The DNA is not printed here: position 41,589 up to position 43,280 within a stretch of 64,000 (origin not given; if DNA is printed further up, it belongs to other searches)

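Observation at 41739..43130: Single-chain HipA-kinase/HTH gene spliced between rnfB and rnfC with overlapping stop/start codons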

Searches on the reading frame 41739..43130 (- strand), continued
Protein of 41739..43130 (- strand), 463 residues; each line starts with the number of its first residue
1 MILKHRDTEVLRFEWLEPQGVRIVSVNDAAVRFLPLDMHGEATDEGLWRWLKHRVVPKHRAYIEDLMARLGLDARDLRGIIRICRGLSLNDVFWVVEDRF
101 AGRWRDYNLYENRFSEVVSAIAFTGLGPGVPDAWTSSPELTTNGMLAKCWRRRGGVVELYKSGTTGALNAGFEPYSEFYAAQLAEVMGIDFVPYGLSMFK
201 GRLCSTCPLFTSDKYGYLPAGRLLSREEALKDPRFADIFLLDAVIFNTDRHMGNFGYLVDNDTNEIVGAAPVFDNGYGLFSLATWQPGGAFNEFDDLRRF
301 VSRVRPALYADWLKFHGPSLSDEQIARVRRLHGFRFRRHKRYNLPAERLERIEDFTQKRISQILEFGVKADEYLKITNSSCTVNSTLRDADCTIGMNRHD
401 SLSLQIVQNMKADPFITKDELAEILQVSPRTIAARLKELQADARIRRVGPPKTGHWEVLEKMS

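Call 31: search_protein_families(library=pfam, proteins=[P0121, P0125, P0133, P0141, P0139, P0153, P0175, P0200, P0251, P0229], max_evalue=0.01)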
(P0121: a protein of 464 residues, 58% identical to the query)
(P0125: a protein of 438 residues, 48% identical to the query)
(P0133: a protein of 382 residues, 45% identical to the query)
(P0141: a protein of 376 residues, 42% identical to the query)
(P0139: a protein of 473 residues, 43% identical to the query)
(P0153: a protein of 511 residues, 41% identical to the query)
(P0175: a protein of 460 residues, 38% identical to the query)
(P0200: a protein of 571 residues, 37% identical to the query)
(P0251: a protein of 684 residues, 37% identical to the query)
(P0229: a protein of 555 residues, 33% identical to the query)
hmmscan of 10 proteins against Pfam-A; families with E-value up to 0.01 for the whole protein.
P0121 (464 aa): 6 families
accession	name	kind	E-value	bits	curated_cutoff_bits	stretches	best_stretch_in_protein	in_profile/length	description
PF13412.12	HTH_24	-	3.5e-06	26.9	21.9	1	418-451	15-48/48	Winged helix-turn-helix DNA-binding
PF07804.18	HipA_C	-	1.2e-05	25.5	30.5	1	238-278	121-158/213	HipA-like C-terminal domain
PF08279.18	HTH_11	-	9.2e-05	22.7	25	1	418-448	13-43/55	HTH domain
PF13545.12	HTH_Crp_2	-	0.00025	21.4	27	1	417-452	19-55/70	Crp-like helix-turn-helix domain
PF20613.4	HipA_2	-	0.00032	20.5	27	1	177-269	37-142/240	HipA-like kinase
PF12840.13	HTH_20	-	0.0009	19.6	27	1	422-448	20-46/51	Helix-turn-helix domain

P0125 (438 aa): 5 families
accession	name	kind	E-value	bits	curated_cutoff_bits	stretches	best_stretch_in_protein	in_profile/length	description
PF13412.12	HTH_24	-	7.4e-07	29.1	21.9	1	384-424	7-47/48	Winged helix-turn-helix DNA-binding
PF07804.18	HipA_C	-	4.9e-06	26.8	30.5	1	230-286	111-164/213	HipA-like C-terminal domain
PF20613.4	HipA_2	-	2.1e-05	24.3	27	1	161-271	20-142/240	HipA-like kinase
PF08220.18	HTH_DeoR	-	0.0025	18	21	1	383-427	3-47/57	DeoR-like helix-turn-helix domain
PF12840.13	HTH_20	-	0.0071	16.7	27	0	395-426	19-49/51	Helix-turn-helix domain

P0133 (382 aa): 2 families
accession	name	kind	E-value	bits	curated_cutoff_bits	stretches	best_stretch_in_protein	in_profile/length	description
PF07804.18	HipA_C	-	9.7e-07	29.1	30.5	1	231-327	99-190/213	HipA-like C-terminal domain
PF20613.4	HipA_2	-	0.0026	17.5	27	1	178-293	39-151/240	HipA-like kinase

P0141 (376 aa): 3 families
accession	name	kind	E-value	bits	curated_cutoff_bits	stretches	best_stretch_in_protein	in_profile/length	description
PF07804.18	HipA_C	-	3.6e-06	27.2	30.5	1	155-293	17-164/213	HipA-like C-terminal domain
PF20613.4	HipA_2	-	0.0032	17.2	27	1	174-277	35-141/240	HipA-like kinase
PF18175.6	HU-CCDC81_bac_2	-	0.0083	16.4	35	0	322-356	25-59/70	CCDC81-like prokaryotic HU domain 2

P0139 (473 aa): 6 families
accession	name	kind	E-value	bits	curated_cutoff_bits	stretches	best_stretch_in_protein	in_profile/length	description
PF01381.28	HTH_3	-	9.9e-12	45.2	23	1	20-70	3-53/55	Helix-turn-helix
PF12844.13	HTH_19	-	1.5e-06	28.4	30.2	1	17-66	3-52/64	Helix-turn-helix domain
PF13443.12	HTH_26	-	6.4e-05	23.6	22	1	22-67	6-52/63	Cro/C1-type HTH DNA-binding domain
PF07804.18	HipA_C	-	0.00016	21.8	30.5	0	330-376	120-163/213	HipA-like C-terminal domain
PF13560.12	HTH_31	-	0.00024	21.8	27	1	20-66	8-55/64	Helix-turn-helix domain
PF00454.33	PI3_PI4_kinase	-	0.0013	19.2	27.1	1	319-386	121-182/241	Phosphatidylinositol 3- and 4-kinase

P0153 (511 aa): 7 families
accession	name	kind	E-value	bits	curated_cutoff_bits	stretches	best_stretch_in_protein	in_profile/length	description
PF13560.12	HTH_31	-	3.4e-14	53.3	27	1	23-73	5-56/64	Helix-turn-helix domain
PF01381.28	HTH_3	-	3.8e-14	52.9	23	1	24-74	1-51/55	Helix-turn-helix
PF12844.13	HTH_19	-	2.1e-09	37.6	30.2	1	24-73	4-53/64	Helix-turn-helix domain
PF13443.12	HTH_26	-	1.1e-06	29.2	22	1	29-74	7-53/63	Cro/C1-type HTH DNA-binding domain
PF07804.18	HipA_C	-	4.4e-05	23.7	30.5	1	363-424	97-159/213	HipA-like C-terminal domain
PF13744.12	HTH_37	-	0.00041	20.5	27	1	17-56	16-55/80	Helix-turn-helix domain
PF22495.2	HTH_92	-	0.0049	16.6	27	1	26-59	2-35/45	RsaL-like HTH domain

P0175 (460 aa): 7 families
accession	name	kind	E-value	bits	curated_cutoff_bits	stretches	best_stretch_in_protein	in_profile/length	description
PF01381.28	HTH_3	-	1.1e-12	48.2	23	1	22-72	3-53/55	Helix-turn-helix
PF07804.18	HipA_C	-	5.8e-07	29.8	30.5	1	264-381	38-166/213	HipA-like C-terminal domain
PF13744.12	HTH_37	-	9.8e-06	25.7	27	1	7-68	11-72/80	Helix-turn-helix domain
PF12844.13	HTH_19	-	1.1e-05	25.7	30.2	1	24-71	8-55/64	Helix-turn-helix domain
PF13560.12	HTH_31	-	0.00011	22.9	27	1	17-67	3-54/64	Helix-turn-helix domain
PF20613.4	HipA_2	-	0.0035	17.1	27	1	262-361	39-139/240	HipA-like kinase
PF13443.12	HTH_26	-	0.0054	17.4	22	0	23-71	5-54/63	Cro/C1-type HTH DNA-binding domain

P0200 (571 aa): 1 family
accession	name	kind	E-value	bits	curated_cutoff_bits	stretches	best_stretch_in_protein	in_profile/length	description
PF07804.18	HipA_C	-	2.1e-10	41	30.5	1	163-340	17-189/213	HipA-like C-terminal domain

P0251 (684 aa): 5 families
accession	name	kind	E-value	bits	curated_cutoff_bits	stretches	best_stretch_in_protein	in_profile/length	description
PF13671.12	AAA_33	-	3.4e-11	44.1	27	1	558-629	24-96/143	AAA domain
PF08433.16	KTI12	-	2.6e-05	24.3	22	1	495-648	4-115/271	Chromatin associated protein KTI12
PF07804.18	HipA_C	-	5.1e-05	23.5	30.5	1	236-301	99-165/213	HipA-like C-terminal domain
PF20613.4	HipA_2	-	0.00069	19.4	27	1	159-300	19-153/240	HipA-like kinase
PF20720.3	nSTAND3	-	0.0058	16.8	27.2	0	490-529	15-54/155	Novel STAND NTPase 3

P0229 (555 aa): 2 families
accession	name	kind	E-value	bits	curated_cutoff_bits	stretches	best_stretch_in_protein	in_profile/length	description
PF07804.18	HipA_C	-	1.3e-05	25.4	30.5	1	271-325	119-175/213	HipA-like C-terminal domain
PF20613.4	HipA_2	-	0.0053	16.5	27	1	272-342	106-176/240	HipA-like kinase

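Call 33: search_protein_families(library=ncbifam, proteins=[P0121, P0133, P0139, P0153, P0175, P0200, P0141], max_evalue=0.01)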
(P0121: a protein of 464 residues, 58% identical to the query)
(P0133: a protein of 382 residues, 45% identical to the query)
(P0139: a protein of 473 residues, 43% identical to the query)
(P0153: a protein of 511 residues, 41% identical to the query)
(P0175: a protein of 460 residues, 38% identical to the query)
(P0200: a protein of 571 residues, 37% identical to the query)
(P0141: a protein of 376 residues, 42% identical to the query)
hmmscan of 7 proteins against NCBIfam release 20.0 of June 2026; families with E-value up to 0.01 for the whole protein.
P0121 (464 aa): 2 families
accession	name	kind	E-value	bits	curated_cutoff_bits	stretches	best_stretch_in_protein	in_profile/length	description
NF007297.0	PRK09775.1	equivalog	0.00061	18.6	401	0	243-278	335-368/446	type II toxin-antitoxin system HipA family toxin YjjJ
TIGR04176.1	MarR_EPS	equivalog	0.0063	16.5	88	0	405-451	3-49/105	MarR family EPS-associated transcriptional regulator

P0133 (382 aa): 1 family
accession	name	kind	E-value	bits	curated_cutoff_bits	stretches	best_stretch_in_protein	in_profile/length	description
NF007297.0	PRK09775.1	equivalog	0.00026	19.9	401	1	242-295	323-374/446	type II toxin-antitoxin system HipA family toxin YjjJ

P0139 (473 aa): 10 families
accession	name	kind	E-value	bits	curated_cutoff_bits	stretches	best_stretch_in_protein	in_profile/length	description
NF041951.1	phage_RstR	subfamily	4.2e-11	43.1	80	1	16-80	5-69/108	RstR family transcriptional repressor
TIGR03070.1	couple_hipB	subfamily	8.5e-08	32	71.65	1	18-67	7-56/58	type II toxin-antitoxin system Y4mF family antitoxin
NF047948.1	male_kill_WMK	equivalog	1.4e-06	28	300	1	2-90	151-240/300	WO male-killing family protein Wmk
NF007271.0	PRK09726.1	equivalog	6.5e-06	26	79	1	21-78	20-75/88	type II toxin-antitoxin system antitoxin HipB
TIGR00270.2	TIGR00270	equivalog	0.00011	22.1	110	1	18-76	80-138/159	multiprotein bridging factor aMBF1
NF003162.0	PRK04140.1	equivalog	0.0018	17.4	263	1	17-73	130-190/317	transcriptional regulator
TIGR02684.1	dnstrm_HI1420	hypoth_equivalog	0.0019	18.3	53.7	1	24-70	43-87/89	addiction module antidote protein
TIGR03830.1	CxxCG_CxxCG_HTH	subfamily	0.0023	17.8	61.8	1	13-61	64-115/127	type II TA system antitoxin MqsA family protein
NF041575.1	antitoxPezA_Strep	equivalog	0.009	16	290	0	21-85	9-74/158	type II toxin-antitoxin system antitoxin PezA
NF038310.1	lysogeny_AimR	equivalog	0.0092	15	70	0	24-95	7-73/365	AimR family lysis-lysogeny pheromone receptor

P0153 (511 aa): 20 families
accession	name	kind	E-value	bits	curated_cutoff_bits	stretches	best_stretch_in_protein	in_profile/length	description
NF041951.1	phage_RstR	subfamily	2.2e-11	44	80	1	22-73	5-56/108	RstR family transcriptional repressor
TIGR03070.1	couple_hipB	subfamily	2.1e-10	40.4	71.65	1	23-72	6-55/58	type II toxin-antitoxin system Y4mF family antitoxin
TIGR00270.2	TIGR00270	equivalog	1.3e-06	28.3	110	1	26-79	82-135/159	multiprotein bridging factor aMBF1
NF046032.1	TransRegSlrRBacil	equivalog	8.3e-06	26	250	1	28-76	10-59/149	HTH-type transcriptional regulator SlrR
NF003054.0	PRK03975.1-1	equivalog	1.9e-05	24.7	239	1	27-98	46-110/171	putative transcriptional regulator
NF007408.0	PRK09943.1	equivalog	3.2e-05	23.5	211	1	23-80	11-71/185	HTH-type transcriptional regulator PuuR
NF003162.0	PRK04140.1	equivalog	3.9e-05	22.8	263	1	23-78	130-185/317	transcriptional regulator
NF038139.1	Reg_Aceta_RamB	equivalog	6.9e-05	21.7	700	1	24-88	7-72/465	acetate metabolism transcriptional regulator RamB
NF007271.0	PRK09726.1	equivalog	0.00015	21.7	79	1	24-74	17-67/88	type II toxin-antitoxin system antitoxin HipB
NF047948.1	male_kill_WMK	equivalog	0.00015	21.3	300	1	5-74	150-217/300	WO male-killing family protein Wmk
TIGR03830.1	CxxCG_CxxCG_HTH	subfamily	0.00018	21.3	61.8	1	23-69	69-117/127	type II TA system antitoxin MqsA family protein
TIGR02607.1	antidote_HigA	equivalog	0.00027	20.7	47.7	1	32-73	20-61/81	HigA family addiction module antitoxin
NF010465.0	PRK13890.1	equivalog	0.00031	20.8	96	1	30-73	16-59/121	conjugal transfer protein TrbA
NF006015.0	PRK08154.1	subfamily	0.00036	19.8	204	1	19-74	30-85/314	anaerobic benzoate catabolism transcriptional regulator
NF003057.0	PRK03975.1-5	subfamily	0.0011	18.7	168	1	29-58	17-46/134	putative transcriptional regulator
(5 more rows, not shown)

P0175 (460 aa): 11 families
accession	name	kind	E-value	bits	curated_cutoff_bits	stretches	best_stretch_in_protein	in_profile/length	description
TIGR03070.1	couple_hipB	subfamily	2.8e-08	33.6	71.65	1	15-68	2-55/58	type II toxin-antitoxin system Y4mF family antitoxin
NF041951.1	phage_RstR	subfamily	1.9e-06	28.1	80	1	16-68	3-55/108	RstR family transcriptional repressor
NF006015.0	PRK08154.1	subfamily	4.4e-06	26.1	204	1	4-78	19-93/314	anaerobic benzoate catabolism transcriptional regulator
TIGR03830.1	CxxCG_CxxCG_HTH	subfamily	4e-05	23.4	61.8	1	17-61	67-113/127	type II TA system antitoxin MqsA family protein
NF007257.0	PRK09706.1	subfamily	6.4e-05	22.8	101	1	17-75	7-65/135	transcriptional repressor DicA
NF047948.1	male_kill_WMK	equivalog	0.00025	20.6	300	1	6-75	153-222/300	WO male-killing family protein Wmk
TIGR00270.2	TIGR00270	equivalog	0.0005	19.9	110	1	7-52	66-112/159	multiprotein bridging factor aMBF1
NF007408.0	PRK09943.1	equivalog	0.0018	17.8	211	1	17-67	9-59/185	HTH-type transcriptional regulator PuuR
NF003055.0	PRK03975.1-2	equivalog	0.002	17.9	122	1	9-50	6-46/140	putative transcriptional regulator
NF007271.0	PRK09726.1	equivalog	0.0039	17.2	79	1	16-68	13-65/88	type II toxin-antitoxin system antitoxin HipB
TIGR00721.1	tfx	subfamily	0.0066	16.4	60.25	0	9-50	3-43/137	Tfx family DNA-binding protein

P0200 (571 aa): 1 family
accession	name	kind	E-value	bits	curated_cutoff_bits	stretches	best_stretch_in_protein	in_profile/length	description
NF007297.0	PRK09775.1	equivalog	0.0019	17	401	1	254-321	321-386/446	type II toxin-antitoxin system HipA family toxin YjjJ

P0141 (376 aa): 0 families

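Call 35: find_homologous_proteins(query=A3, max_evalue=1e-10)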
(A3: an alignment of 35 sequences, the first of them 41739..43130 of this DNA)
Query A3 (35 sequences) (463 aa, profile of the alignment): 6171 proteins with E <= 1e-10 among 8000 candidates; the best 120 are listed.
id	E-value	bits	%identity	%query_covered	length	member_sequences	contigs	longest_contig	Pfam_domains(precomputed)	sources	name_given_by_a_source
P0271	1.7e-163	562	44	78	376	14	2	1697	PF07804.19,PF20613.5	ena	-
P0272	9.2e-163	560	43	80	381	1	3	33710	PF07804.19,PF20613.5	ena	-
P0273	3.3e-162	558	45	78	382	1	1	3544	PF07804.19,PF20613.5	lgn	-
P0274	6.1e-162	557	45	78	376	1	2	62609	PF07804.19,PF20613.5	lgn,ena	-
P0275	8.1e-162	557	46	78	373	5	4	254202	PF07804.19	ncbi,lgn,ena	-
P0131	8.4e-162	557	44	80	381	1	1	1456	PF07804.19,PF20613.5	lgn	-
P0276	9.3e-162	556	44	80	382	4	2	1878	PF07804.19,PF20613.5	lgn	-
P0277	1.2e-161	556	44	78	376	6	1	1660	PF07804.19,PF20613.5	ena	-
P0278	1.9e-161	555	46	78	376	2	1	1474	PF07804.19,PF20613.5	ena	-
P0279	2.3e-161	555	46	79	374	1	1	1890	PF07804.19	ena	-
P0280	2.8e-161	555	45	79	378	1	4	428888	PF07804.19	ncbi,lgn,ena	-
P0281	3.1e-161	555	46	78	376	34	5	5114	PF07804.19,PF20613.5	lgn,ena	-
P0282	3.3e-161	555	45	78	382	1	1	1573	PF07804.19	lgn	-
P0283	3.3e-161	555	47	78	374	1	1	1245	PF07804.19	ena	-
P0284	4.4e-161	554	45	78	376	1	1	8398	PF07804.19,PF20613.5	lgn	-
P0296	2.1e-160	552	45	78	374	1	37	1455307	PF07804.19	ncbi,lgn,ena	-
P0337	5.4e-159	547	46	76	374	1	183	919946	PF07804.19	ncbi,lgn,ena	-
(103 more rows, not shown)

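Call 36: find_encoding_contigs(protein=P0337, flank=4000, max_places=5)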
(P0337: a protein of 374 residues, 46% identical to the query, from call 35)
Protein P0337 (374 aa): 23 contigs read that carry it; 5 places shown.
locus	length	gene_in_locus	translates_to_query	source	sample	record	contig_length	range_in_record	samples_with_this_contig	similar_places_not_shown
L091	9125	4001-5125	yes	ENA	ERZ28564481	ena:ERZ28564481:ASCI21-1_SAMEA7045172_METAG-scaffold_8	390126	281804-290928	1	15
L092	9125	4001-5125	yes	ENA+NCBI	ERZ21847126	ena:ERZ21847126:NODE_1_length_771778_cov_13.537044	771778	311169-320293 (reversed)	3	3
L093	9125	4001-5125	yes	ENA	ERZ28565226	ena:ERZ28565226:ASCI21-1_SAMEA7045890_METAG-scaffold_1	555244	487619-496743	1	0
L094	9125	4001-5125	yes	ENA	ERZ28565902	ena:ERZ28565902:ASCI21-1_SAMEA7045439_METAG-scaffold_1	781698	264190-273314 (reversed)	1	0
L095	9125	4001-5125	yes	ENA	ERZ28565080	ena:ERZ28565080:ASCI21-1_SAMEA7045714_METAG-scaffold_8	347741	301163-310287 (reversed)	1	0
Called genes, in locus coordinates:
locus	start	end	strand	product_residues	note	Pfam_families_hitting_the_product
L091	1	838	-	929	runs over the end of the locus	PF00122:E1-E2_ATPase, PF00702:Hydrolase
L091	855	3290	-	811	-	PF00133:tRNA-synt_1, PF09334:tRNA-synt_1g, PF13603:tRNA-synt_1_2, PF00133:tRNA-synt_1, PF08264:Anticodon_1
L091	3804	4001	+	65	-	PF02604:PhdYeFM_antitox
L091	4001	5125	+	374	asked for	PF07804:HipA_C (weak)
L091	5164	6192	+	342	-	PF02463:SMC_N (weak), PF13476:AAA_23 (weak)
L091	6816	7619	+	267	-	PF03807:F420_oxidored, PF14748:P5CR_dimer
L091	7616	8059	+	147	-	PF00075:RNase_H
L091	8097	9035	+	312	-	PF09335:VTT_dom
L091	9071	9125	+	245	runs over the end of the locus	PF01975:SurE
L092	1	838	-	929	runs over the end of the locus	PF00122:E1-E2_ATPase, PF00702:Hydrolase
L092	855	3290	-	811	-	PF00133:tRNA-synt_1, PF09334:tRNA-synt_1g, PF13603:tRNA-synt_1_2, PF00133:tRNA-synt_1, PF08264:Anticodon_1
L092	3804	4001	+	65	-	PF02604:PhdYeFM_antitox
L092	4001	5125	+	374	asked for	PF07804:HipA_C (weak)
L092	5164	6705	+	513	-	PF02811:PHP (faint), PF02463:SMC_N (weak), PF13476:AAA_23 (weak)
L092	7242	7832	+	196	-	PF02463:SMC_N (weak), PF13304:AAA_21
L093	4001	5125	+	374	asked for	PF07804:HipA_C (weak)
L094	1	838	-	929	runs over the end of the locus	PF00122:E1-E2_ATPase, PF00702:Hydrolase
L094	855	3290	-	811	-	PF00133:tRNA-synt_1, PF09334:tRNA-synt_1g, PF13603:tRNA-synt_1_2, PF00133:tRNA-synt_1, PF08264:Anticodon_1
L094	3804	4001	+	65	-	PF02604:PhdYeFM_antitox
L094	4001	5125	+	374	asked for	PF07804:HipA_C (weak)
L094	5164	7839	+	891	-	PF02463:SMC_N, PF13476:AAA_23 (weak), PF13304:AAA_21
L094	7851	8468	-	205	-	PF00665:rve, PF13683:rve_3, PF13333:rve_2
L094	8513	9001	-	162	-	PF01527:HTH_Tnp_1 (faint), PF13384:HTH_23 (faint), PF13518:HTH_28 (weak)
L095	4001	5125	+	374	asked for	PF07804:HipA_C (weak)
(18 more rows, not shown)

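Call 37: find_encoding_contigs(protein=P0296, flank=4000, max_places=4)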
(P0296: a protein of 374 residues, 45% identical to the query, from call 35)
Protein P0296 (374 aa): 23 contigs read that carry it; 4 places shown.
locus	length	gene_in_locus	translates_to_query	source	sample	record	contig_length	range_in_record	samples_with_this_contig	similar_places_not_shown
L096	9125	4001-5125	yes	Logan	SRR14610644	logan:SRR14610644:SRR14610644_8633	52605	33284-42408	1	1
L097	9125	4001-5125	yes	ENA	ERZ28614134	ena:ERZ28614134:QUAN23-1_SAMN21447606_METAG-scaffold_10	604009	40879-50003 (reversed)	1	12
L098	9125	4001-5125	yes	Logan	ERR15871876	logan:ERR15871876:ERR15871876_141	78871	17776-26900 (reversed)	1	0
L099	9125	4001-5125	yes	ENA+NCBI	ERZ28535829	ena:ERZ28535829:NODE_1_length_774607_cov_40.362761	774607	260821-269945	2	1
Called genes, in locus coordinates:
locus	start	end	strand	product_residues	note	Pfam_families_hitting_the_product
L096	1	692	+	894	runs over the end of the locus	PF05762:VWA_CoxE (weak), PF00092:VWA, PF13519:VWA_2 (weak), PF00801:PKD (faint), PF07090:GATase1_like (faint), PF00092:VWA, PF13519:VWA_2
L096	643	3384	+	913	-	-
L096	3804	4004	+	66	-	PF02604:PhdYeFM_antitox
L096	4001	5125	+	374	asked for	PF07804:HipA_C (weak)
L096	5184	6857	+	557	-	PF02463:SMC_N (faint), PF11398:DUF2813, PF13175:AAA_15, PF13304:AAA_21 (weak), PF20469:OLD-like_TOPRIM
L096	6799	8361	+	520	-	PF13361:UvrD_C (faint), PF00580:UvrD-helicase, PF13245:AAA_19, PF01443:Viral_helicase1 (faint), PF00580:UvrD-helicase, PF13538:UvrD_C_2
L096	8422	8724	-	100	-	PF13683:rve_3, PF13333:rve_2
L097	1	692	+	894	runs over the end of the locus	PF05762:VWA_CoxE (weak), PF00092:VWA, PF13519:VWA_2 (weak), PF00801:PKD (faint), PF07090:GATase1_like (faint), PF00092:VWA, PF13519:VWA_2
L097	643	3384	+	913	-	-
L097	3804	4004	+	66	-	PF02604:PhdYeFM_antitox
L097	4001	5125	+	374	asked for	PF07804:HipA_C (weak)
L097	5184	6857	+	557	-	PF02463:SMC_N (faint), PF11398:DUF2813, PF13175:AAA_15, PF13304:AAA_21 (weak), PF20469:OLD-like_TOPRIM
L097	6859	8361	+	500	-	PF00580:UvrD-helicase, PF13245:AAA_19, PF13361:UvrD_C (faint), PF01443:Viral_helicase1 (faint), PF00580:UvrD-helicase, PF13538:UvrD_C_2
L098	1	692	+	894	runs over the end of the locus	PF05762:VWA_CoxE (weak), PF00092:VWA, PF13519:VWA_2 (weak), PF00801:PKD (faint), PF07090:GATase1_like (faint), PF00092:VWA, PF13519:VWA_2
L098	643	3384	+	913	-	-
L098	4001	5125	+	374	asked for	PF07804:HipA_C (weak)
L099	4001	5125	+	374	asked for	PF07804:HipA_C (weak)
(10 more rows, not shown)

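Call 40: search_protein_families(library=pfam, proteins=[L005:6078-6521:+, L005:6518-7942:+, L005:9426-10001:+, L005:10030-10554:+, L005:10551-11312:+, L005:4482-5375:+, L005:3370-4413:+, L010:5947-7194:+, L091:3804-4001:+], max_evalue=0.01)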
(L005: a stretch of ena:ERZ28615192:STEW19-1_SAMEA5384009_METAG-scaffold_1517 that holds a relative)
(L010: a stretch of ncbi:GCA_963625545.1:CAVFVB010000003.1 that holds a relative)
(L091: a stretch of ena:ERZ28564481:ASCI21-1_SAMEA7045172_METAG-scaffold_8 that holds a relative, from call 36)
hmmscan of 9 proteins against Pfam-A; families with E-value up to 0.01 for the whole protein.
L005:6078-6521:+ (147 aa): 0 families

L005:6518-7942:+ (474 aa): 0 families

L005:9426-10001:+ (191 aa): 0 families

L005:10030-10554:+ (174 aa): 0 families

L005:10551-11312:+ (253 aa): 0 families

L005:4482-5375:+ (297 aa): 0 families

L005:3370-4413:+ (347 aa): 0 families

L010:5947-7194:+ (415 aa): 2 families
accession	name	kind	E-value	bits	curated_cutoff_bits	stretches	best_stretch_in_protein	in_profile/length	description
PF02384.22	N6_Mtase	-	0.0027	17.5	20.4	1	51-171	24-148/311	N-6 DNA Methylase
PF13649.12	Methyltransf_25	-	0.009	17.1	27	0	80-136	1-56/97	Methyltransferase domain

L091:3804-4001:+ (65 aa): 1 family
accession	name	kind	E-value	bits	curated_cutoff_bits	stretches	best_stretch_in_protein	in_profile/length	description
PF02604.26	PhdYeFM_antitox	-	2.4e-08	34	29.8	1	20-59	12-52/74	Antitoxin Phd_YefM, type II toxin-antitoxin system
